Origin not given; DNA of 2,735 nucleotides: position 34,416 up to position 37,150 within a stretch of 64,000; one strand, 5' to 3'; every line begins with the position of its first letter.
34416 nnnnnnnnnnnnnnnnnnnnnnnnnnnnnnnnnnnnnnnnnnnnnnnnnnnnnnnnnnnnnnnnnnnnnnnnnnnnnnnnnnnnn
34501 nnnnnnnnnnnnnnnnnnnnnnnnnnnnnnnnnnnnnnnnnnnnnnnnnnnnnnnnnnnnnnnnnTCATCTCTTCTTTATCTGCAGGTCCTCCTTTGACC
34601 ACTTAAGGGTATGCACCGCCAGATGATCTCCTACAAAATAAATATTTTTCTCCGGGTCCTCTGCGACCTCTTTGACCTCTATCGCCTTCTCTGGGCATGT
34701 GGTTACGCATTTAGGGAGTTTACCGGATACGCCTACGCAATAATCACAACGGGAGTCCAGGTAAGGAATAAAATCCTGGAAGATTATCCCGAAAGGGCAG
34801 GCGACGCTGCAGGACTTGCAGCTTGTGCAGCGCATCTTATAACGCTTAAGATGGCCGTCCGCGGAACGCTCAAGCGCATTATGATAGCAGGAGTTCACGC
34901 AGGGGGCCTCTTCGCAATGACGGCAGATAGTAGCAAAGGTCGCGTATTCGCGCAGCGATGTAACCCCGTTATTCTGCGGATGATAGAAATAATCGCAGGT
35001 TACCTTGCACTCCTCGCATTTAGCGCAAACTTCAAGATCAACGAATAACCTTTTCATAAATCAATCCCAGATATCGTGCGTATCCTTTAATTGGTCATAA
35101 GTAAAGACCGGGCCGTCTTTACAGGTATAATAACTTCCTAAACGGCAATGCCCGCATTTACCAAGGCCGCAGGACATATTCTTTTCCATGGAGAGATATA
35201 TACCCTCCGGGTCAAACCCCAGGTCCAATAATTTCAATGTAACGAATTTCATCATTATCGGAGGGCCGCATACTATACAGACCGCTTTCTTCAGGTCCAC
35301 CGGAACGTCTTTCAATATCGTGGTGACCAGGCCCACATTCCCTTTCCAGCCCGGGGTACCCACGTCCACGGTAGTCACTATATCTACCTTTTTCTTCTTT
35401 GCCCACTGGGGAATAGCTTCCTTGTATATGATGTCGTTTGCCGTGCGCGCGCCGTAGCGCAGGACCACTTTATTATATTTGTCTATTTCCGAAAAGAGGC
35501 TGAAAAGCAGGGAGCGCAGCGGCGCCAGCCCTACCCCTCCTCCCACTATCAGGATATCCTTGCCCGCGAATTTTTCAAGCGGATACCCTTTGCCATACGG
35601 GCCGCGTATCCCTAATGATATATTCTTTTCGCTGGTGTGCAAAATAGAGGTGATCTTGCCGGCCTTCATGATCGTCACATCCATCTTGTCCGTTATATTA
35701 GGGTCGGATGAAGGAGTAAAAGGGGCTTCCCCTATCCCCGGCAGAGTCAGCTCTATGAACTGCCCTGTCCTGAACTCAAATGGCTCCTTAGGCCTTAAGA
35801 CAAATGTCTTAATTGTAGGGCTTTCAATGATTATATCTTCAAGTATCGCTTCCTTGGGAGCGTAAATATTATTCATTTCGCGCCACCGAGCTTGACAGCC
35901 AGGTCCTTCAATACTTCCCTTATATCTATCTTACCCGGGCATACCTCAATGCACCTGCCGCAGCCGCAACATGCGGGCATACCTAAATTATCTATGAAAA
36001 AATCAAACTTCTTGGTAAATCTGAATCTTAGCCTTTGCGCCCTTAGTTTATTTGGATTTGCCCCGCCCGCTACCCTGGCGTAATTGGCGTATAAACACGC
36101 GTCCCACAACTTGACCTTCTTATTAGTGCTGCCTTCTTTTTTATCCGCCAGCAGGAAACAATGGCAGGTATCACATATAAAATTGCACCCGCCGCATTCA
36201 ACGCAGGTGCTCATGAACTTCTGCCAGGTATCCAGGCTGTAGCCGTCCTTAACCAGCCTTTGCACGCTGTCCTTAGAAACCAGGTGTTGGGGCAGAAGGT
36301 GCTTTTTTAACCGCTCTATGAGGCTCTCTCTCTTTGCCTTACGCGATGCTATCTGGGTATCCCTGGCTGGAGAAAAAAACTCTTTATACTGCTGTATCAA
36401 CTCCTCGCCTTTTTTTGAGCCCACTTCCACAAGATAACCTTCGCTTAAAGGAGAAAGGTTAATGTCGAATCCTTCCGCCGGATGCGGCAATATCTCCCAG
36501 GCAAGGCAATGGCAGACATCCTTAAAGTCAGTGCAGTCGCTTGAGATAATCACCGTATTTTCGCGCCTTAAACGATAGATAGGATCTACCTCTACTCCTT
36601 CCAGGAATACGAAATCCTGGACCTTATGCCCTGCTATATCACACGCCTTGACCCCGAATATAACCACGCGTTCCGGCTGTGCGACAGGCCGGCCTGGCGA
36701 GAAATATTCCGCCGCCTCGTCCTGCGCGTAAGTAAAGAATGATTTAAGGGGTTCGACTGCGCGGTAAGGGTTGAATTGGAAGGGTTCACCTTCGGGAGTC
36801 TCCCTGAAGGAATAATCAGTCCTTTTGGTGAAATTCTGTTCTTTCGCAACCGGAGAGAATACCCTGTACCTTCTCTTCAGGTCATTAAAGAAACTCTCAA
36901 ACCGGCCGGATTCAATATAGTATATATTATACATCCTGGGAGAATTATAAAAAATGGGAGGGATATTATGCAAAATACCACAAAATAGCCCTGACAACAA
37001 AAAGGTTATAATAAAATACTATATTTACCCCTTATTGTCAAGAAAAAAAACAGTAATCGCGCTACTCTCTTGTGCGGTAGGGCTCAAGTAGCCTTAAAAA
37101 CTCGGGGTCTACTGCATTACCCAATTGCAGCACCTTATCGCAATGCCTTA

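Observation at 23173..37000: Composite 18-gene operon joining an AsrAB/HydBG-like NAD(P)H module, a group-4 [NiFe] hydrogenase and a full Mrp antiporter with three NuoL/M/N-like pumps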

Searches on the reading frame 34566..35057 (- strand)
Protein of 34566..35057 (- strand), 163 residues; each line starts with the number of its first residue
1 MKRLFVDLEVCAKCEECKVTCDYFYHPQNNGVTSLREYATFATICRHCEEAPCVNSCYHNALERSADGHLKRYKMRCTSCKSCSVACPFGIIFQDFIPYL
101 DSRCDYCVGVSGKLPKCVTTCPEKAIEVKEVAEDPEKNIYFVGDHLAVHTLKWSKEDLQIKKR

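Call 4: search_protein_families(library=pfam, proteins=[window:34566-35057:-], max_evalue=0.01)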
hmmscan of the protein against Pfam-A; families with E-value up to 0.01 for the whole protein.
window:34566-35057:- (163 aa): 9 families
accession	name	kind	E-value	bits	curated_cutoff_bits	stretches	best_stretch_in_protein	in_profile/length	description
PF13247.11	Fer4_11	-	8.2e-12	45.6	26.2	1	38-129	3-98/100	4Fe-4S dicluster domain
PF12838.12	Fer4_7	-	9.2e-09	36.1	27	1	45-91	2-52/52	4Fe-4S dicluster domain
PF13187.11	Fer4_9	-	4.7e-06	27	27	1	76-126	1-52/52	4Fe-4S dicluster domain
PF12837.12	Fer4_6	-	1.9e-05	24.8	25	0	76-92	8-24/24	4Fe-4S binding domain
PF13484.11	Fer4_16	-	9.2e-05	23.6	30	0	76-97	1-21/66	4Fe-4S double cluster binding domain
PF00037.32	Fer4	-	0.00013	22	21.1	1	76-92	7-23/24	4Fe-4S binding domain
PF13237.11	Fer4_10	-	0.00066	20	25.5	1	74-122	6-53/53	4Fe-4S dicluster domain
PF12797.12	Fer4_2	-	0.00094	19.4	24.5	1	74-89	7-22/22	4Fe-4S binding domain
PF14697.11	Fer4_21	-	0.0023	18.5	35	1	45-89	8-53/59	4Fe-4S dicluster domain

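Call 6: search_protein_families(library=ncbifam, proteins=[window:34566-35057:-], max_evalue=0.001)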
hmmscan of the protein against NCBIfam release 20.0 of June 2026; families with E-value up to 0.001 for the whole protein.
window:34566-35057:- (163 aa): 25 families
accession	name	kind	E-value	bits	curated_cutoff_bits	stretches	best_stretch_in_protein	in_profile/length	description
NF009408.0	PRK12769.1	equivalog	1.1e-14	53.6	1003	1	11-128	24-144/659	formate-dependent uric acid utilization protein AegA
NF009451.0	PRK12809.1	equivalog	3.6e-14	52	1154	1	36-128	47-136/639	formate-dependent uric acid utilization protein YgfT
TIGR02951.1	DMSO_dmsB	equivalog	9.8e-14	51.7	214.1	1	40-133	59-155/161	DMSO/selenate family reductase complex B subunit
TIGR03149.1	cyt_nit_nrfC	equivalog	1.3e-13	50.8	377.6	1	36-140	85-192/225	cytochrome c nitrite reductase Fe-S protein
NF007658.0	PRK10330.1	equivalog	1.8e-12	47.1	260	1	40-92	53-104/181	electron transport protein HydN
NF045715.1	sulf_resp_HmcB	equivalog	1.5e-11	44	420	1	43-127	105-194/307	sulfate respiration complex iron-sulfur protein HmcB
NF045766.1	PhenlGlyoxDHPadI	equivalog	7.1e-11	41.5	700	1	9-132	12-139/443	NADH-dependent phenylglyoxylate dehydrogenase subunit beta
NF008134.0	PRK10882.1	equivalog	7.9e-11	41.6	263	1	36-126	104-203/329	hydrogenase 2 operon protein HybA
NF041715.1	arsenate_red_ArrB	equivalog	1.1e-10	41.5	450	1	6-93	7-105/233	arsenate respiratory reductase iron-sulfur subunit ArrB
NF011569.0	PRK14993.1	equivalog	6.9e-10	38.8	416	1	4-138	46-194/244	tetrathionate reductase subunit TtrB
NF038355.1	FDH3_beta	equivalog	4.1e-09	36.7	240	1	3-91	4-100/180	formate dehydrogenase FDH3 subunit beta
NF038196.1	ferrodoxin_EFR1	subfamily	1.1e-07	32.2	75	1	74-132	183-235/242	EFR1 family ferrodoxin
NF045797.1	DsrO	equivalog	1.7e-07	30.9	200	1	36-121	94-193/235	sulfate reduction electron transfer complex DsrMKJOP subunit DsrO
TIGR01582.1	FDH-beta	equivalog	3.6e-07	29.6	334.7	1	44-128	92-179/283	formate dehydrogenase subunit beta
NF045874.1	Vhu_polyferre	exception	7.7e-07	28.2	600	1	11-148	9-126/381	F420-non-reducing hydrogenase associated-polyferredoxin VhuB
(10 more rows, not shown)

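Call 79: search_solved_structures(query=window:34566-35057:-, max_evalue=0.00001)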
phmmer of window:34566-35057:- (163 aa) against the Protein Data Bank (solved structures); distinct sequences matched with E-value up to 0.00001: 14.
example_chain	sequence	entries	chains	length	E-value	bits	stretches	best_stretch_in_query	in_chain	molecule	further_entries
7qv7_B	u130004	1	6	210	9.3e-13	52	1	37-103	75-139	Hydrogen dependent carbon dioxide reductase subunit HycB4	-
7z0s_B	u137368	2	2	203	3.3e-12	50.2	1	5-92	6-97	Formate hydrogenlyase subunit 2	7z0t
6cz7_B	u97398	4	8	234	1e-10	45.3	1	5-100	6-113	4Fe-4S ferredoxin, iron-sulfur binding domain protein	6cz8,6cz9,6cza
9mqx_E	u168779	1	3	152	3.9e-10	43.5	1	3-128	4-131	Fe-S-cluster-containing hydrogenase subunit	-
8c0z_C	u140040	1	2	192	7.6e-09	39.3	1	2-127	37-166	Iron-sulfur cluster-binding protein potential subunit of aldehyde oxidoreductase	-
2vpw_B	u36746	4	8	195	2.2e-08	37.8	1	4-137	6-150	NRFC PROTEIN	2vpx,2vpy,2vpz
7qv7_A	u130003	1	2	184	5.1e-08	36.6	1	5-92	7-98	Hydrogen dependent carbon dioxide reductase subunit HycB3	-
6x6u_B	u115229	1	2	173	2.6e-06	31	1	6-132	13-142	Oxidoreductase, Fe-S subunit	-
6x1o_B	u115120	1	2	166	3.3e-06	30.7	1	7-132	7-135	Oxidoreductase, Fe-S subunit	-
4ydd_B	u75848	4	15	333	4.3e-06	30.3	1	41-140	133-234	DMSO reductase family type II enzyme, iron-sulfur subunit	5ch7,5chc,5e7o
30gj_B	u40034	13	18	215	4.5e-06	30.2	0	39-125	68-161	Formate dehydrogenase, beta subunit, putative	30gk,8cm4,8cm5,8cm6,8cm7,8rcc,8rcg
8rc8_B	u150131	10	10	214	4.7e-06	30.2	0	39-125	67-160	Formate dehydrogenase, beta subunit, putative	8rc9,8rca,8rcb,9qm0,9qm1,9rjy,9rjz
6sdr_B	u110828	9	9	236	6.4e-06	29.7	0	39-125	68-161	Formate dehydrogenase, beta subunit, putative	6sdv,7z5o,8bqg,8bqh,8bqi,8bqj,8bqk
1kqf_B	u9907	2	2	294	9.4e-06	29.2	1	42-128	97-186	FORMATE DEHYDROGENASE, NITRATE-INDUCIBLE, IRON-SULFUR SUBUNIT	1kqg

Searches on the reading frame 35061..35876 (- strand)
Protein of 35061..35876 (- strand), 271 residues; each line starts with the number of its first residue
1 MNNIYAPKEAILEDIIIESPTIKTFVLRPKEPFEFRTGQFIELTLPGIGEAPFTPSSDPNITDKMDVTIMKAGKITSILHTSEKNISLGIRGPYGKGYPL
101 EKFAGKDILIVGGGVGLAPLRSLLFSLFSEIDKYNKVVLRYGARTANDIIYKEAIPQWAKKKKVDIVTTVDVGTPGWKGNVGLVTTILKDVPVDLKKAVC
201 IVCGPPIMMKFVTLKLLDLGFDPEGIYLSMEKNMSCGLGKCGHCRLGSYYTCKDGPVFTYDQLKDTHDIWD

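Call 4: search_protein_families(library=pfam, proteins=[window:35061-35876:-], max_evalue=0.01)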
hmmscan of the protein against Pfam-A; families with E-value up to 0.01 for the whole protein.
window:35061-35876:- (271 aa): 5 families
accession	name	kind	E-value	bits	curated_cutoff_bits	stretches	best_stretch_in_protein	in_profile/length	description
PF00175.26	NAD_binding_1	-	2e-17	64.3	22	1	111-212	2-107/109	Oxidoreductase NAD-binding domain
PF10418.14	DHODB_Fe-S_bind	-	2.8e-10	40.2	23.9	1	231-263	1-40/41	Iron-sulfur cluster binding domain of dihydroorotate dehydrogenase B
PF00970.30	FAD_binding_6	-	0.00013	22.6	21.1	1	12-96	4-96/99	Oxidoreductase FAD-binding domain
PF08022.18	FAD_binding_8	-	0.0034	17.9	22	0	17-82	12-81/109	FAD-binding domain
PF08030.17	NAD_binding_6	-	0.0094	16.5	22.2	0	107-134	3-32/156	Ferric reductase NAD binding domain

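Call 6: search_protein_families(library=ncbifam, proteins=[window:35061-35876:-], max_evalue=0.001)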
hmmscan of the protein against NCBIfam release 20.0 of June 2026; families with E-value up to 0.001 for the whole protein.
window:35061-35876:- (271 aa): 24 families
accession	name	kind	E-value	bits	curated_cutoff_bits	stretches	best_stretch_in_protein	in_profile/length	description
TIGR02911.1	sulfite_red_B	equivalog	9e-64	215.1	288.6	1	4-264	2-257/261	anaerobic sulfite reductase subunit AsrB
NF006220.0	PRK08345.1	subfamily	4e-61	206.8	395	1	30-261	38-285/294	cytochrome-c3 hydrogenase subunit gamma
NF040835.1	sulfhyd_HydG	equivalog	2.3e-52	178.1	650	1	31-268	46-289/292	NADPH-dependent hydrogenase/sulfhydrogenase 1 subunit gamma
NF040830.1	sulfhyd_ShyC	equivalog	4.2e-52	177.1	600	1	30-263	34-281/288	NAD(P)-dependent hydrogenase/sulfhydrogenase 2 subunit gamma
NF000796.0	PRK00054.1-1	equivalog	9.3e-48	162.7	224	1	8-265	4-237/254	dihydroorotate dehydrogenase electron transfer subunit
NF000798.0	PRK00054.1-3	equivalog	8.2e-26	91.1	219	1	25-260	21-239/244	dihydroorotate dehydrogenase electron transfer subunit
NF000799.0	PRK00054.1-4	equivalog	8.3e-24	84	314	1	64-261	64-254/258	dihydroorotate dehydrogenase electron transfer subunit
NF000797.0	PRK00054.1-2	equivalog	1.4e-22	80.3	270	1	19-260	26-262/267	dihydroorotate dehydrogenase electron transfer subunit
NF004862.0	PRK06222.1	subfamily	2.1e-21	76.6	220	1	34-259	27-244/281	sulfide/dihydroorotate dehydrogenase-like FAD/NAD-binding protein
NF009414.0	PRK12778.1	equivalog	3.9e-21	75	1103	1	34-262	27-247/752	bifunctional dihydroorotate dehydrogenase B NAD binding subunit/NADPH-dependent glutamate synthase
NF058606.1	GlBtMonoRdsGbcB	equivalog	1.3e-18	67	500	1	15-222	21-238/362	glycine betaine monooxygenase reductase subunit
NF040810.1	BenC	equivalog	2.4e-17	63.1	430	1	21-227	118-326/333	benzoate 1,2-dioxygenase electron transfer component BenC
NF005963.0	PRK08051.1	equivalog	5.1e-17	61.9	230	1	21-213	17-211/233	NAD(P)H-flavin reductase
NF045803.1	MethMoxFADbindMmoC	equivalog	5.6e-17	61.5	500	1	33-228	138-337/343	aromatic/alkene monooxygenase hydroxylase FAD-binding subunit MmoC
TIGR01941.1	nqrF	equivalog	2.6e-14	53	295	1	68-228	235-400/405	NADH:ubiquinone reductase (Na(+)-transporting) subunit F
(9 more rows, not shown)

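Call 26: search_solved_structures(query=window:35061-35876:-, max_evalue=1e-8, show_alignments=1)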
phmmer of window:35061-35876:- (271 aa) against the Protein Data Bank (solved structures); distinct sequences matched with E-value up to 1e-8: 19.
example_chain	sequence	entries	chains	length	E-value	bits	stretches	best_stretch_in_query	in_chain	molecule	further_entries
9nez_C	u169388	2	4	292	1.5e-52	181.8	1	30-267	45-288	Sulfhydrogenase 1 subunit gamma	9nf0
5ksw_B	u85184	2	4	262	8e-20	74.4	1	37-263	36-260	Dihydroorotate dehydrogenase B (NAD(+)), electron transfer subunit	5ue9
4ylf_A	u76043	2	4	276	1.1e-19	74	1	19-262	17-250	Dihydroorotate dehydrogenase B (NAD(+)), electron transfer subunit homolog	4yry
1ep1_B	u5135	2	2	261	7.3e-18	68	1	70-263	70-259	DIHYDROOROTATE DEHYDROGENASE B (PYRK SUBUNIT)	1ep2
1ep3_B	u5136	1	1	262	7.3e-18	68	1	70-263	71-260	DIHYDROOROTATE DEHYDROGENASE B (PYRK SUBUNIT)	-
7qty_A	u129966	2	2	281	2.6e-14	56.3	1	77-228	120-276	Na(+)-translocating NADH-quinone reductase subunit F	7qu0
7qu3_A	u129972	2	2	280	6.6e-12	48.5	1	73-228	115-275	Na(+)-translocating NADH-quinone reductase subunit F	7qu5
5yly_A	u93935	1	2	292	5.1e-11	45.5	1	72-222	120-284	Nitrate reductase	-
7rom_A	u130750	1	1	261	6.4e-11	45.2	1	67-223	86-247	NADH-cytochrome b5 reductase 1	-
2r6h_A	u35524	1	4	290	1.3e-10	44.3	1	73-221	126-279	NADH:ubiquinone oxidoreductase, Na translocating, F subunit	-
8ad3_A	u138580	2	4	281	2.1e-10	43.5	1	73-228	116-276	Na(+)-translocating NADH-quinone reductase subunit F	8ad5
4u9u_A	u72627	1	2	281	2.2e-10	43.5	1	73-228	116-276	Na(+)-translocating NADH-quinone reductase subunit F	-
8ad4_A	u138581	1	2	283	2.3e-10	43.4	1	73-228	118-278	Na(+)-translocating NADH-quinone reductase subunit F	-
4uaj_A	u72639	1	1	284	2.3e-10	43.4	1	73-228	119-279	Na(+)-translocating NADH-quinone reductase subunit F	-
7xk3_F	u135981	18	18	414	2.6e-10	43.2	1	73-228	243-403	Na(+)-translocating NADH-quinone reductase subunit F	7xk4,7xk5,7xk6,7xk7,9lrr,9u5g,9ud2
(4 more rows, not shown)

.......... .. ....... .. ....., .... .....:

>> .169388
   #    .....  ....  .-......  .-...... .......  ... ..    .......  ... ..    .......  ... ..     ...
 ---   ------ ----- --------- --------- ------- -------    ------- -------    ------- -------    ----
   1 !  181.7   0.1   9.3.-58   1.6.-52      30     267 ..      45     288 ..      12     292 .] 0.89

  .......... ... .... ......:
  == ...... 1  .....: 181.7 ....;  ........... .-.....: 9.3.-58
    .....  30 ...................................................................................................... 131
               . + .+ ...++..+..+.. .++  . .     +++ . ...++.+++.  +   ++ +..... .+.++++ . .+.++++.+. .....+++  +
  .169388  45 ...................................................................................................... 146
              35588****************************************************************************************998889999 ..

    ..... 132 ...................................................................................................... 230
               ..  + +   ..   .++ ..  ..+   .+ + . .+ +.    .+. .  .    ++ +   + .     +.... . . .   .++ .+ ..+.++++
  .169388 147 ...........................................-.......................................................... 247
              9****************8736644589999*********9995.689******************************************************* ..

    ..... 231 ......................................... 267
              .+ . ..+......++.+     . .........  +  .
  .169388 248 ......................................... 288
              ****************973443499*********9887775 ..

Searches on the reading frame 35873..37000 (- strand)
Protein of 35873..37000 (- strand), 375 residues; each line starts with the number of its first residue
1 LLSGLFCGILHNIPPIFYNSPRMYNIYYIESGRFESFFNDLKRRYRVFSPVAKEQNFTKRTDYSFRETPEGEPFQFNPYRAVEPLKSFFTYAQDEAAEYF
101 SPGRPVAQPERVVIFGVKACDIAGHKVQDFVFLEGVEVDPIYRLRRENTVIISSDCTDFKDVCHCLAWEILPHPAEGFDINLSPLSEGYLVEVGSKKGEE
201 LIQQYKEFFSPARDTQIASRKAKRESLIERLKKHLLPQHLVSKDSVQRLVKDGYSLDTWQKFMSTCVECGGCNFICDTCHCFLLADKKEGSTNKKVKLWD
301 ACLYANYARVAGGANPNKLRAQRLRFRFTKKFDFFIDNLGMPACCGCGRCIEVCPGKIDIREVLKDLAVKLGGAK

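Call 4: search_protein_families(library=pfam, proteins=[window:35873-37000:-], max_evalue=0.01)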
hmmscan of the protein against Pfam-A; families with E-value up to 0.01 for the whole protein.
window:35873-37000:- (375 aa): 4 families
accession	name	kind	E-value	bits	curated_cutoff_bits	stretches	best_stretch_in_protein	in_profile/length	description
PF17179.9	Fer4_22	-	1.4e-26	93.7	27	1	265-358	1-95/95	4Fe-4S dicluster domain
PF13746.11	Fer4_18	-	9.7e-05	23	27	1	339-364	56-81/114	4Fe-4S dicluster domain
PF13534.11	Fer4_17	-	0.00043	21.2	22.2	0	257-276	37-56/61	4Fe-4S dicluster domain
PF25160.1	LdpA_Fe-S-bd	-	0.0083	16.3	27.6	1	343-357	27-41/49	LdpA Fe-S cluster-binding domain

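Call 6: search_protein_families(library=ncbifam, proteins=[window:35873-37000:-], max_evalue=0.001)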
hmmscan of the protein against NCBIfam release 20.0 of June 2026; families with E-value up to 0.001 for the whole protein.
window:35873-37000:- (375 aa): 5 families
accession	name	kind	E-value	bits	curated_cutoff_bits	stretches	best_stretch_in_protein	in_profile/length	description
NF040829.1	sulfhyd_ShyB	equivalog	1.3e-52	178.9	690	1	29-367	6-329/334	NAD(P)-dependent hydrogenase/sulfhydrogenase 2 subunit beta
NF040833.1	sulfhyd_HydB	equivalog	2.3e-42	145.2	750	1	36-365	13-333/367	NADPH-dependent hydrogenase/sulfhydrogenase 1 subunit beta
TIGR02910.1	sulfite_red_A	equivalog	1.1e-31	110.3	323.15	1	28-368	4-327/334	anaerobic sulfite reductase subunit AsrA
NF041837.1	rnfC_Methano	equivalog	0.00011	21.2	650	0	339-364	394-419/438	Rnf electron transport complex subunit RnfC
NF045670.1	quin_L_LdhH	equivalog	0.00078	17.8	800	1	343-370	355-382/706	L-lactate dehydrogenase (quinone) large subunit LdhH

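Call 18: find_homologous_proteins(query=window:35873-37000:-, max_evalue=1e-10)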
Query window:35873-37000:- (375 aa): 3743 proteins with E <= 1e-10 among 5192 candidates; the best 120 are listed.
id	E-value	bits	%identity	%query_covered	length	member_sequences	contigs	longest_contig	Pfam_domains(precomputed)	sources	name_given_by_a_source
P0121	1.0e-244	830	100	94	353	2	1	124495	PF17179.10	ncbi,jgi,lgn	ncbi:MAG: 4Fe-4S dicluster domain-containing protein [Candidatus Omnitrophota bacterium]|jgi:ferredo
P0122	1.0e-202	692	82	93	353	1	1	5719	PF17179.10,PF13534.12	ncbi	ncbi:MAG: 4Fe-4S dicluster domain-containing protein [Candidatus Omnitrophota bacterium]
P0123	8.8e-202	688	81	93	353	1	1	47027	PF17179.10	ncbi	ncbi:MAG: 4Fe-4S dicluster domain-containing protein [Candidatus Omnitrophota bacterium]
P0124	4.9e-196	670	78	93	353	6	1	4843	PF17179.10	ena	-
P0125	2.4e-194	664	77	93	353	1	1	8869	PF17179.10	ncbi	-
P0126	3.4e-194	663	78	93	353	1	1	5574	PF17179.10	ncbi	-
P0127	3.8e-194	663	77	93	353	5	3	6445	PF17179.10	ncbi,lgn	-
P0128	3.5e-192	657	77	93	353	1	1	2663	PF17179.10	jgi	-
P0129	1.1e-191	655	76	94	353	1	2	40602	PF17179.10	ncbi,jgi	jgi:ferredoxin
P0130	2.7e-189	647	76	93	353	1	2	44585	PF17179.10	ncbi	-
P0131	1.5e-188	645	76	93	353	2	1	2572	PF17179.10,PF13534.12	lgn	-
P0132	4.4e-188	643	75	94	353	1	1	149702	PF17179.10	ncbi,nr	ncbi:MAG: 4Fe-4S dicluster domain-containing protein [Candidatus Omnitrophica bacterium]|nr:4Fe-4S d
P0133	7.4e-188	643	76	93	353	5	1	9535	PF17179.10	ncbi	-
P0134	5.8e-187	640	75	93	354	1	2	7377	PF17179.10,PF13534.12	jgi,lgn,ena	jgi:ferredoxin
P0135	1.1e-186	639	74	94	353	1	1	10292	PF17179.10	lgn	-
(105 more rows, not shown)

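Call 25: search_solved_structures(query=window:35873-36934:-, max_evalue=0.001, show_alignments=1)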
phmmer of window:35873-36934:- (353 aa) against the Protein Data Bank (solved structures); distinct sequences matched with E-value up to 0.001: 1.
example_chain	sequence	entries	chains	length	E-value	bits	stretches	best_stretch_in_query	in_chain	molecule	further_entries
9nez_B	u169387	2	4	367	1.2e-37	133.2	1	15-338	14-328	Sulfhydrogenase 1 subunit beta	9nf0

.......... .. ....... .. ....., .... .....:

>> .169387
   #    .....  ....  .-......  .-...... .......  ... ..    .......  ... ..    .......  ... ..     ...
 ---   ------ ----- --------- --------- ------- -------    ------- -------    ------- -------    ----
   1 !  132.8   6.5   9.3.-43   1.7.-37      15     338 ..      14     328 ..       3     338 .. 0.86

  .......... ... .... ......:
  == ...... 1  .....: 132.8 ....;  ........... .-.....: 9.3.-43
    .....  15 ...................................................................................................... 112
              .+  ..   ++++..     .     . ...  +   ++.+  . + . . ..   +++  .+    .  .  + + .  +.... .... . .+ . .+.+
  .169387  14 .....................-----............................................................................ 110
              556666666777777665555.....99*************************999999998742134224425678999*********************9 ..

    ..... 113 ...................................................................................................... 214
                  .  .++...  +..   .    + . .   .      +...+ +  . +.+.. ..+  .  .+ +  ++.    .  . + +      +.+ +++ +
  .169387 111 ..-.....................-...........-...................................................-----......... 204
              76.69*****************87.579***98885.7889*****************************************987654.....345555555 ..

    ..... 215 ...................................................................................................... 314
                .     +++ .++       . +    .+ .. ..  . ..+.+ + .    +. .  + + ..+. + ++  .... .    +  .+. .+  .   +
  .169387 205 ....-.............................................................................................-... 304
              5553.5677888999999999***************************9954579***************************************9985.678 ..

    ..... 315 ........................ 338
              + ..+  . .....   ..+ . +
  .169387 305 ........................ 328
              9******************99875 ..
